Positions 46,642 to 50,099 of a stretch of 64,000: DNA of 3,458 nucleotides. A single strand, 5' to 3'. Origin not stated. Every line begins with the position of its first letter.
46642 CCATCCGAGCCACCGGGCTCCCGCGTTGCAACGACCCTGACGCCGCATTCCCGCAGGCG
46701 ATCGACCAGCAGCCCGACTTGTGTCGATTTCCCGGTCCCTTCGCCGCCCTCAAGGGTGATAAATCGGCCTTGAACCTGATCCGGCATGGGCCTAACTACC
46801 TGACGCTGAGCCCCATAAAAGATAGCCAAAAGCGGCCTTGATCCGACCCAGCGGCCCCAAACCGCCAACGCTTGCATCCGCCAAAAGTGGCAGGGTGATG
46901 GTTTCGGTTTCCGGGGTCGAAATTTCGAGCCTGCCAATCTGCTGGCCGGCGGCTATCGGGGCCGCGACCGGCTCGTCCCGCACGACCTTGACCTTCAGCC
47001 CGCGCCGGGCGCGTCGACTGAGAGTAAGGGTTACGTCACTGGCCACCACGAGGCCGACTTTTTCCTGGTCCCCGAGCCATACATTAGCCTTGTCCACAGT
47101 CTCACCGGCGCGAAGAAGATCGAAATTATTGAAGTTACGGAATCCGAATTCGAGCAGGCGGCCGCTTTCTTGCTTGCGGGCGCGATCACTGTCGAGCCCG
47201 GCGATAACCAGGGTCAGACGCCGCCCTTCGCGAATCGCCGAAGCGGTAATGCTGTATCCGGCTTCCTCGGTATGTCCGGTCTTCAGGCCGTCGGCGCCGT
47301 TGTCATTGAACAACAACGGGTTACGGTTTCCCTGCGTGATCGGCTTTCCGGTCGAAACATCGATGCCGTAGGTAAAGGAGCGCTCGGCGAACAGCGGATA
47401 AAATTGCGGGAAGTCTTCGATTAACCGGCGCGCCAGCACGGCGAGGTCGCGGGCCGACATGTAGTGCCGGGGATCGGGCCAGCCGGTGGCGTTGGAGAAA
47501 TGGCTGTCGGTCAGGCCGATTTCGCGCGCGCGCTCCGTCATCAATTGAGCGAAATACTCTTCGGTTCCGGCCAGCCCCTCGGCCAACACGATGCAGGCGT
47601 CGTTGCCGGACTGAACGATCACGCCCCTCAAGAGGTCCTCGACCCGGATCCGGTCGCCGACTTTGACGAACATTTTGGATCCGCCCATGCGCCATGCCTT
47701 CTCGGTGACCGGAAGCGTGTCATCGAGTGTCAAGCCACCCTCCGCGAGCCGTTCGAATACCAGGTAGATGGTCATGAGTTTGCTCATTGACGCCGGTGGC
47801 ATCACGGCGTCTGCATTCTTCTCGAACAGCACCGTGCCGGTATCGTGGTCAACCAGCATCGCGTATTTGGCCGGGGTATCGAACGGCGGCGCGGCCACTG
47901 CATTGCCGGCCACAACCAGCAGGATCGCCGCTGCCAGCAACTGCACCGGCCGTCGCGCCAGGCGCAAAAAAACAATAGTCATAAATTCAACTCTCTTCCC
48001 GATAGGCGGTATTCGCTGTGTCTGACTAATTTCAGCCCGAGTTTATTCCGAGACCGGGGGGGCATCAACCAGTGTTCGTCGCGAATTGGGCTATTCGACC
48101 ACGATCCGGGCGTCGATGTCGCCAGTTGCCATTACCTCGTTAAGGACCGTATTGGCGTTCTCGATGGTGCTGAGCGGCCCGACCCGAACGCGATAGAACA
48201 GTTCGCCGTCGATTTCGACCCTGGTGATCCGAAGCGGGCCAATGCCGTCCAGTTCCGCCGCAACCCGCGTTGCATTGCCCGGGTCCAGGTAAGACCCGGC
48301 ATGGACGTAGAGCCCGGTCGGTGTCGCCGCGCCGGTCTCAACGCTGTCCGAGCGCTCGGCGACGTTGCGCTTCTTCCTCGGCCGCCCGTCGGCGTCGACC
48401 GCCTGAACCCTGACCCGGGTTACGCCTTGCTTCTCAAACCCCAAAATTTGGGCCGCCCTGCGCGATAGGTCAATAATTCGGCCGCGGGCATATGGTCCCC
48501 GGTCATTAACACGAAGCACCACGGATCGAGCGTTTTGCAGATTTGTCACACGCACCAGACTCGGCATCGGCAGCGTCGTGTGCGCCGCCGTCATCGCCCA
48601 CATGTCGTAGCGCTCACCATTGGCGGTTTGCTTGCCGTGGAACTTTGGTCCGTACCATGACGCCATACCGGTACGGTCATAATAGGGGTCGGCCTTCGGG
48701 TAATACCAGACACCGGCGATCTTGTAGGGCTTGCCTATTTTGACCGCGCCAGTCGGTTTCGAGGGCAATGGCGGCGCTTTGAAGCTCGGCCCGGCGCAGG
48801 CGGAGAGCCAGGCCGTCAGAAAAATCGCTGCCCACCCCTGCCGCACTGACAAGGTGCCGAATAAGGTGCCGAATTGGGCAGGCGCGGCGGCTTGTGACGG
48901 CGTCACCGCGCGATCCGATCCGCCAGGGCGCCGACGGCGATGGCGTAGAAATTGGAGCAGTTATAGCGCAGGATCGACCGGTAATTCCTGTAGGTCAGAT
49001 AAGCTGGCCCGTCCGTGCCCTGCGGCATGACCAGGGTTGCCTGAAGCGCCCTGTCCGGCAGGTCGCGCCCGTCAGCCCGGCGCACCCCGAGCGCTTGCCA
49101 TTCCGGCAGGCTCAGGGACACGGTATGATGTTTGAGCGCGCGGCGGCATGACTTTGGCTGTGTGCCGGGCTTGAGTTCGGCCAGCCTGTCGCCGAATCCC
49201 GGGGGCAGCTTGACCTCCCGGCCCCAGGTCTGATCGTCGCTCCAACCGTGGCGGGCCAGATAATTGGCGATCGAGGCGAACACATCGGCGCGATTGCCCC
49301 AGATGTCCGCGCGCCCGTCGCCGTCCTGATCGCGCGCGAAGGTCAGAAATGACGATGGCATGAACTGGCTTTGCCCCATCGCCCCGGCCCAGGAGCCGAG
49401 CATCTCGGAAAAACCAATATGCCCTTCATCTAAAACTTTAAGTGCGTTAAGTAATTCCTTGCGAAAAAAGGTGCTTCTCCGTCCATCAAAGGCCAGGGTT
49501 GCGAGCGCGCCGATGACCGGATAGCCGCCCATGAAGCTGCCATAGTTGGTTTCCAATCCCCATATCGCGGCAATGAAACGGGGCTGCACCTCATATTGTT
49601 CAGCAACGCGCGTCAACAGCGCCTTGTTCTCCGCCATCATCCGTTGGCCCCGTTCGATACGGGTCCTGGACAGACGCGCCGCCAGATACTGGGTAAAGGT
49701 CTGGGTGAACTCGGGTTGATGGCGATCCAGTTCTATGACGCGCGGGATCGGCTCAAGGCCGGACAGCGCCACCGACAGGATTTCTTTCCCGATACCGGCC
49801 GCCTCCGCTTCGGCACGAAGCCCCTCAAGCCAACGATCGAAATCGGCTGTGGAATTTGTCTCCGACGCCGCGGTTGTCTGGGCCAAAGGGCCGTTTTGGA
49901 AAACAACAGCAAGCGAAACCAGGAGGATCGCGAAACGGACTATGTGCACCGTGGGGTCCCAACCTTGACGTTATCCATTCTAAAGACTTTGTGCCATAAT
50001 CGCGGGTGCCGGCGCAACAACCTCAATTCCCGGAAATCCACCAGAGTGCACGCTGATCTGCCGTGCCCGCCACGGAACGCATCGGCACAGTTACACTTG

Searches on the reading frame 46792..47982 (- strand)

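Call 48: search_protein_families(library=pfam, proteins=[window:46792-47982:-], max_evalue=0.00001)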
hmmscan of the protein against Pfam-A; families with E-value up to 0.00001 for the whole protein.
window:46792-47982:- (396 aa): 3 families
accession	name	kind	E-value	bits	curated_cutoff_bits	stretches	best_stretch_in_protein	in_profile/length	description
PF00768.25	Peptidase_S11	-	3.5e-66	223.5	27.6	1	31-262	7-236/239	D-alanyl-D-alanine carboxypeptidase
PF07943.18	PBP5_C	-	1.6e-17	63.9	21.2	1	284-372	1-89/91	Penicillin-binding protein 5, C-terminal domain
PF13354.11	Beta-lactamase2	-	1.5e-16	60.9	22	1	43-189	4-148/214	Beta-lactamase enzyme family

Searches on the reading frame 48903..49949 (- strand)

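Call 48: search_protein_families(library=pfam, proteins=[window:48903-49949:-], max_evalue=0.00001)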
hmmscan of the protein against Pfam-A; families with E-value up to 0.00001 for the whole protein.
window:48903-49949:- (348 aa): 1 family
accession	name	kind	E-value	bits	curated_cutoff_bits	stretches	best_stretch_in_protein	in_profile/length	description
PF13406.11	SLT_2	-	7.7e-111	370.4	24.3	1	37-344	2-292/292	Transglycosylase SLT domain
